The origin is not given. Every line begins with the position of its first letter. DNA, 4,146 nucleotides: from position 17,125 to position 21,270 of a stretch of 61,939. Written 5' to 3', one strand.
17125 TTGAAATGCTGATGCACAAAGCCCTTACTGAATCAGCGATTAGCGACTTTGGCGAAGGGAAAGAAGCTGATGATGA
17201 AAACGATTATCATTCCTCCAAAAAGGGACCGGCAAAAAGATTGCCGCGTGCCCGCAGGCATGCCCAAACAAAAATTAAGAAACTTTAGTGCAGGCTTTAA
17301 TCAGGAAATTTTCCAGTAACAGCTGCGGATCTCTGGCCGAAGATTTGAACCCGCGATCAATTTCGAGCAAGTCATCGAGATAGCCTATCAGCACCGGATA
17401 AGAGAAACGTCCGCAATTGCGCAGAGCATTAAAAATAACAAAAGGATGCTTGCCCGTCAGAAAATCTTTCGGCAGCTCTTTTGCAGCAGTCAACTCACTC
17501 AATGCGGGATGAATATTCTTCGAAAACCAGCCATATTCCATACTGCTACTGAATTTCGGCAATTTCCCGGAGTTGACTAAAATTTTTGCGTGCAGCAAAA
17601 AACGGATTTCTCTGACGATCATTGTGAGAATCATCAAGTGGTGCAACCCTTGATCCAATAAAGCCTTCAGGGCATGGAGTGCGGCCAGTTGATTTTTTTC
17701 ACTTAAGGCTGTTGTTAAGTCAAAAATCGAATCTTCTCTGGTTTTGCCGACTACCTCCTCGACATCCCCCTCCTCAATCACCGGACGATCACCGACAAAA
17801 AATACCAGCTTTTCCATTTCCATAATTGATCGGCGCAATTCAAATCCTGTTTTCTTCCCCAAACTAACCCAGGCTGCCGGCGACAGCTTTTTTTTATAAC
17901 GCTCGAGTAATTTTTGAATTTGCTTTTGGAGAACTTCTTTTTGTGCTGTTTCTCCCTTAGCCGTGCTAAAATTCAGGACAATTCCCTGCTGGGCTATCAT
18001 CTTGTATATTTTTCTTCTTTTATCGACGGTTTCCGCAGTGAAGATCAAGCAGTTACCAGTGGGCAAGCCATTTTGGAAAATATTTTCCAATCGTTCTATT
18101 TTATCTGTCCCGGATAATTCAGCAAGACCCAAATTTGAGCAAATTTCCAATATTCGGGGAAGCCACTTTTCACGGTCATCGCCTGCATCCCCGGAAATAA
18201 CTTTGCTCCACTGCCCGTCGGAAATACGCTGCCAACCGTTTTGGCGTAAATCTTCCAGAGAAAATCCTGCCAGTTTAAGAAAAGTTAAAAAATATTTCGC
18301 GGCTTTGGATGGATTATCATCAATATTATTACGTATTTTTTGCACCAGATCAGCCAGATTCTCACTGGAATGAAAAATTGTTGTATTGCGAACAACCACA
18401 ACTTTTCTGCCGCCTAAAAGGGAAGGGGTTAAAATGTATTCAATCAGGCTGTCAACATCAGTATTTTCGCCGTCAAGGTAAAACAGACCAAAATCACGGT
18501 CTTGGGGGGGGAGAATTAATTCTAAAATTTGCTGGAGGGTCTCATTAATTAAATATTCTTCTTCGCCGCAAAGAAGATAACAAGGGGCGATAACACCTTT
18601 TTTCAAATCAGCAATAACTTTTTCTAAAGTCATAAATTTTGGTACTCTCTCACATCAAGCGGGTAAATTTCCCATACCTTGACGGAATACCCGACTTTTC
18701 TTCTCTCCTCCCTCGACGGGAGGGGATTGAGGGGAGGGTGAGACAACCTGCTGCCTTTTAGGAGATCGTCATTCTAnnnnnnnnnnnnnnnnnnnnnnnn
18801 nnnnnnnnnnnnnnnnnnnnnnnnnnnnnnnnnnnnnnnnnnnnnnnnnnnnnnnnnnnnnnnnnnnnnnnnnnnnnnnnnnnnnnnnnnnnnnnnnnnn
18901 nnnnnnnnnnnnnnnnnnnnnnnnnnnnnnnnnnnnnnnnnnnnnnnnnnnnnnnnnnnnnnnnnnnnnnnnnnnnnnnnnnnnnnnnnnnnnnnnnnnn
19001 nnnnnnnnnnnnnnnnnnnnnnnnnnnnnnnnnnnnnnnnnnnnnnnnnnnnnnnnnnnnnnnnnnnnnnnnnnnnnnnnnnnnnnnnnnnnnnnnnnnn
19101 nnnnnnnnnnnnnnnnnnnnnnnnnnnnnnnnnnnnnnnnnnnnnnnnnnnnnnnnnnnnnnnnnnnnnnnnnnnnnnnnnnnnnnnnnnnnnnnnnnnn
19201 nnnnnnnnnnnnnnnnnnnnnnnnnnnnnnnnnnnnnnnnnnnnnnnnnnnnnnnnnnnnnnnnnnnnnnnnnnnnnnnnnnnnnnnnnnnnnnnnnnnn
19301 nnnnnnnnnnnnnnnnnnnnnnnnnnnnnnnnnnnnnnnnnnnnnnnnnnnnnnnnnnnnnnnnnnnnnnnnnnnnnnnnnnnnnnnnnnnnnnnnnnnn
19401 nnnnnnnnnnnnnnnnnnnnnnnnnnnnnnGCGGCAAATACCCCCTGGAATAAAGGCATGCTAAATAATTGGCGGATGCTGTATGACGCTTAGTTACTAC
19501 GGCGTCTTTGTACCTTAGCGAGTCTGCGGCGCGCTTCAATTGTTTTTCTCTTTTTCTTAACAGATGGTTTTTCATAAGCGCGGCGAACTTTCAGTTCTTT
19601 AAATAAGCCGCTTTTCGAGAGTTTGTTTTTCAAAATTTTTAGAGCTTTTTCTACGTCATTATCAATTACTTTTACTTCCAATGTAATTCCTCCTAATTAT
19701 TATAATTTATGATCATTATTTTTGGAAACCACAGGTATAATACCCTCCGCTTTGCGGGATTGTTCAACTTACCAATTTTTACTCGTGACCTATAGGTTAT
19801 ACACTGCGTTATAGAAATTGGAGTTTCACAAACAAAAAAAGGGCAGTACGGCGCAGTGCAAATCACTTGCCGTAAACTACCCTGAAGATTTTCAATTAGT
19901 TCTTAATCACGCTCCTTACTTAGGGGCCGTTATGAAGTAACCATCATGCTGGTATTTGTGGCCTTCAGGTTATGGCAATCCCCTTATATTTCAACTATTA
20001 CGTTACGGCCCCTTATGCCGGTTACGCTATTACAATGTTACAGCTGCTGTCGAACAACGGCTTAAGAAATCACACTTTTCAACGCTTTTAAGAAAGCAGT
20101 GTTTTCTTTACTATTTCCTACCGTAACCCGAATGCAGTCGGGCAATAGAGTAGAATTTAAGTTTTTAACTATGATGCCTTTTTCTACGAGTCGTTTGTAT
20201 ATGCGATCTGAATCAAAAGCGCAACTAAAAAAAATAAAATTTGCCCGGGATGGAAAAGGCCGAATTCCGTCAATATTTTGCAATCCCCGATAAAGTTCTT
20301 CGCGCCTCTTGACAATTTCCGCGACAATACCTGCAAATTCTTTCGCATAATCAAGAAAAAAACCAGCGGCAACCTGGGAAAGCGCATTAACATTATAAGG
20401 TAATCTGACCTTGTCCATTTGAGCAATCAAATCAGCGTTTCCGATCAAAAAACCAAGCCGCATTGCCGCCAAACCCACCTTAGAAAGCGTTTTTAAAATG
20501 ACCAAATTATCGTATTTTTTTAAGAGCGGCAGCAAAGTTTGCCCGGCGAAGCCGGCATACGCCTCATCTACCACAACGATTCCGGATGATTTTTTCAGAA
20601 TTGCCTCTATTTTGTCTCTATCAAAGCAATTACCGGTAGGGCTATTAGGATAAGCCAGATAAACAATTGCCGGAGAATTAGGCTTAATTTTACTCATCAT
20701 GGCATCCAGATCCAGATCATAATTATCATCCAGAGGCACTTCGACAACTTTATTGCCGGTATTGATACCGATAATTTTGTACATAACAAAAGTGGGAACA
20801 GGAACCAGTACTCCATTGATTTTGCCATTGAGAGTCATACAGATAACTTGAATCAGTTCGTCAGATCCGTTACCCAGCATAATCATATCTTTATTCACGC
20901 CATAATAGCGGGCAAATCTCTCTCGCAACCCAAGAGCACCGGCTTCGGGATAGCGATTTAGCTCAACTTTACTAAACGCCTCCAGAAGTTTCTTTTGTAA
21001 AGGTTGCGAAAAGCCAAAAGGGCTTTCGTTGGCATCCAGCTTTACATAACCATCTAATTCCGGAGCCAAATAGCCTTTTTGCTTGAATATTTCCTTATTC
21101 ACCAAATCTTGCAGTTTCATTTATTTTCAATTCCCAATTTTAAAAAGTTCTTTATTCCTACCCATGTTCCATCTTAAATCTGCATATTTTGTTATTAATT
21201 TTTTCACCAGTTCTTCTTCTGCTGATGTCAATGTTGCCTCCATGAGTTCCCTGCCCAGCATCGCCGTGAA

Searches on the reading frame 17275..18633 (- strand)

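Call 52: search_protein_families(library=ncbifam, proteins=[window:17275-18633:-], max_evalue=1e-10)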
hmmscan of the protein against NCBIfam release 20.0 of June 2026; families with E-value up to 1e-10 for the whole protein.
window:17275-18633:- (452 aa): 1 family
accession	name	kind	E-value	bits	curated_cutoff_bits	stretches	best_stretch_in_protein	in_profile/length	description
TIGR01128.2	holA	equivalog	1.1e-62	212.2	80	2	175-359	76-255/316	DNA polymerase III subunit delta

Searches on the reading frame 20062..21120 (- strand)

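Call 52: search_protein_families(library=ncbifam, proteins=[window:20062-21120:-], max_evalue=1e-10)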
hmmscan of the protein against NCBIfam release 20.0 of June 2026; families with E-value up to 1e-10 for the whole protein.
window:20062-21120:- (352 aa): 44 families (the best 25 are shown)
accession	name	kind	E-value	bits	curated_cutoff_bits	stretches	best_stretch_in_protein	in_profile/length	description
TIGR01141.1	hisC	equivalog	1e-100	337.1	276.55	1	22-349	19-348/349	histidinol-phosphate transaminase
NF002877.0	PRK03317.1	equivalog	2.3e-74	250.4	409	1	8-351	16-367/374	histidinol-phosphate transaminase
NF002726.0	PRK02610.1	equivalog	2.4e-71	240.6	391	1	27-351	32-369/374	histidinol-phosphate transaminase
NF003496.0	PRK05166.1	equivalog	1.4e-60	205.1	540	1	26-350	39-369/373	histidinol-phosphate transaminase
NF002878.0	PRK03321.1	subfamily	1.2e-57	195.3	374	1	23-350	22-348/352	histidinol-phosphate transaminase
TIGR01140.1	L_thr_O3P_dcar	equivalog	9.8e-52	176.1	290.55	1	46-348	34-331/331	threonine-phosphate decarboxylase CobD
NF006014.0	PRK08153.1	equivalog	3.1e-45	154.6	510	1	27-351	37-364/370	pyridoxal phosphate-dependent aminotransferase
NF006580.0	PRK09105.1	subfamily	8.8e-41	140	444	1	24-351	47-371/375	pyridoxal phosphate-dependent aminotransferase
NF051461.1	pyoverd_PtaA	equivalog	1.3e-37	129.4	500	1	23-348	34-357/359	pyoverdine biosynthesis transaminase PtaA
NF041364.1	GntC_guanitoxin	equivalog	5.1e-34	117.7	415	1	39-346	18-349/356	guanitoxin biosynthesis PLP-dependent (S)-gamma-hydroxy-L-arginine cyclodehydratase GntC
NF005915.1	PRK07908.1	equivalog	5e-27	95.1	360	1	51-348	38-332/332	Rv2231c family histidinol phosphate aminotransferase CobC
NF006225.0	PRK08354.1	equivalog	3.6e-24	85.7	288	1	54-350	42-315/318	putative aminotransferase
NF053748.1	bifunc_CobBC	exception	5.3e-24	84.6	950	1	24-347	481-796/797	bifunctional hydrogenobyrinic acid a,c-diamide synthase/histidinol phosphate aminotransferase CobBC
NF004870.0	PRK06225.1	equivalog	2e-21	76.2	351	1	39-320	44-339/380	pyridoxal phosphate-dependent aminotransferase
NF005021.0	PRK06425.1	equivalog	4.3e-19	68.8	353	1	53-351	33-331/335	histidinol-phosphate aminotransferase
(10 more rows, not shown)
